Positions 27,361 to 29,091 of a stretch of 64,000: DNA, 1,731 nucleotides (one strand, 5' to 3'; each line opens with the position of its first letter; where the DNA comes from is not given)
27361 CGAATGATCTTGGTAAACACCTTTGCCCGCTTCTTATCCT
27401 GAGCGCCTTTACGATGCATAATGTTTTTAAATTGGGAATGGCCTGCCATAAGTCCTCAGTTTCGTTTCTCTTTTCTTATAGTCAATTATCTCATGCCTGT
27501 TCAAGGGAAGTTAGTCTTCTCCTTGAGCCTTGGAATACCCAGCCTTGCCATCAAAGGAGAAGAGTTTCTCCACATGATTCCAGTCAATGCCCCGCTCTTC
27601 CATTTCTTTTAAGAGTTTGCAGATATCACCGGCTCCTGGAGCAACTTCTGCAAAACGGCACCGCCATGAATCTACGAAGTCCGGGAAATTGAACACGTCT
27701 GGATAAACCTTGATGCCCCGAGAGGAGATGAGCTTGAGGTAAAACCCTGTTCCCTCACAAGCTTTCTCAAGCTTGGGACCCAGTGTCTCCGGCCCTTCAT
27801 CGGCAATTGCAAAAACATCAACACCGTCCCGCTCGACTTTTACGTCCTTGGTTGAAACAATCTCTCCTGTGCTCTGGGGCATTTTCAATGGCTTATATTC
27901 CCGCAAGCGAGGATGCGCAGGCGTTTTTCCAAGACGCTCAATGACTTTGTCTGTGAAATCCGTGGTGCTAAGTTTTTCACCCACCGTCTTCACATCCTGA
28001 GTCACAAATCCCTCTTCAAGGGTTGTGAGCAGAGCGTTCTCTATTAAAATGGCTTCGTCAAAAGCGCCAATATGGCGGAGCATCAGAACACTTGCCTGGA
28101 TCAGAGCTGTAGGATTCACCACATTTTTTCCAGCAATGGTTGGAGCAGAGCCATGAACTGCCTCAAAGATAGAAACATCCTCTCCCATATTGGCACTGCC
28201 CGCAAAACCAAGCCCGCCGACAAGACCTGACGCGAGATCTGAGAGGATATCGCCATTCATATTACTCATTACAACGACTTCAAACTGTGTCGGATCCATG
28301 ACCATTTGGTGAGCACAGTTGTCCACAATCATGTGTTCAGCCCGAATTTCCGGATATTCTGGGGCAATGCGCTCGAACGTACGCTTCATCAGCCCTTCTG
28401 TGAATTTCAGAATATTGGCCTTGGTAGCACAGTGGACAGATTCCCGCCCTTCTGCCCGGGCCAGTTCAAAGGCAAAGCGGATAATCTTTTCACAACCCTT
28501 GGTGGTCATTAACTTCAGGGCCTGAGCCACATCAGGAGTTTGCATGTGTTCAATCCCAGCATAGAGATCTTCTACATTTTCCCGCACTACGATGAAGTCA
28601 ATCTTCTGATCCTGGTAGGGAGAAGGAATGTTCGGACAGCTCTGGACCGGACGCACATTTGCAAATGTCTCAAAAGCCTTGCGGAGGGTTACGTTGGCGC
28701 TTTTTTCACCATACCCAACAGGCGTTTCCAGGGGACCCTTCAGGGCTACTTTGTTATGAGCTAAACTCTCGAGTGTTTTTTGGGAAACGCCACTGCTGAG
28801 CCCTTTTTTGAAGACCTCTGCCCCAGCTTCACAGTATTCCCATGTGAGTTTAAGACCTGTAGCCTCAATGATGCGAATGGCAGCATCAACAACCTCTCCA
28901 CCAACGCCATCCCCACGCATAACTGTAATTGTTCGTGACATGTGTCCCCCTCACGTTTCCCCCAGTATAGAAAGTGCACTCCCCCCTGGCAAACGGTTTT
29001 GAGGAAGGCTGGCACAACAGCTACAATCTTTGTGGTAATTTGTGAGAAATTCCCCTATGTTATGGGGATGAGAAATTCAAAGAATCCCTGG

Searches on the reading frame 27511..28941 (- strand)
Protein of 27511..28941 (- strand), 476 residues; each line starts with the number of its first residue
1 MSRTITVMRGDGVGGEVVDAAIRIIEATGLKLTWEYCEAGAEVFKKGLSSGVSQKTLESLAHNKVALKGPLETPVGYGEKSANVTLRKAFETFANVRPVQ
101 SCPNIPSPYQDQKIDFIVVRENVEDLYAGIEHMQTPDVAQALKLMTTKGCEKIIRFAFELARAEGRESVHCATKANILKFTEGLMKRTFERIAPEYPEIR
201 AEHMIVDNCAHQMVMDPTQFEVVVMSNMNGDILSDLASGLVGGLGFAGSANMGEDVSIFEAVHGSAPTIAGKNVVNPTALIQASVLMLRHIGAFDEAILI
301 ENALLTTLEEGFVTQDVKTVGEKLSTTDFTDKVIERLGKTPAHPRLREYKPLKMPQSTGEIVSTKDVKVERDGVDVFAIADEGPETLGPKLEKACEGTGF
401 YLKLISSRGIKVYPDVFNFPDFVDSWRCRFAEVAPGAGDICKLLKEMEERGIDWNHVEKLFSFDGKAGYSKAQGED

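Call 45: search_protein_families(library=pfam, proteins=[window:27511-28941:-], max_evalue=0.00001)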
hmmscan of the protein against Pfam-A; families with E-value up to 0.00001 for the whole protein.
window:27511-28941:- (476 aa): 2 families
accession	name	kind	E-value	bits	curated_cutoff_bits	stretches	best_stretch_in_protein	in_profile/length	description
PF00180.25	Iso_dh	-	2e-105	353.3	27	1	4-333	1-348/348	Isocitrate/isopropylmalate dehydrogenase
PF18324.6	Isocitrate_DH_C_bact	-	5.6e-26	91.2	25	1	372-475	4-110/110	Bacterial isocitrate dehydrogenase, C-terminal domain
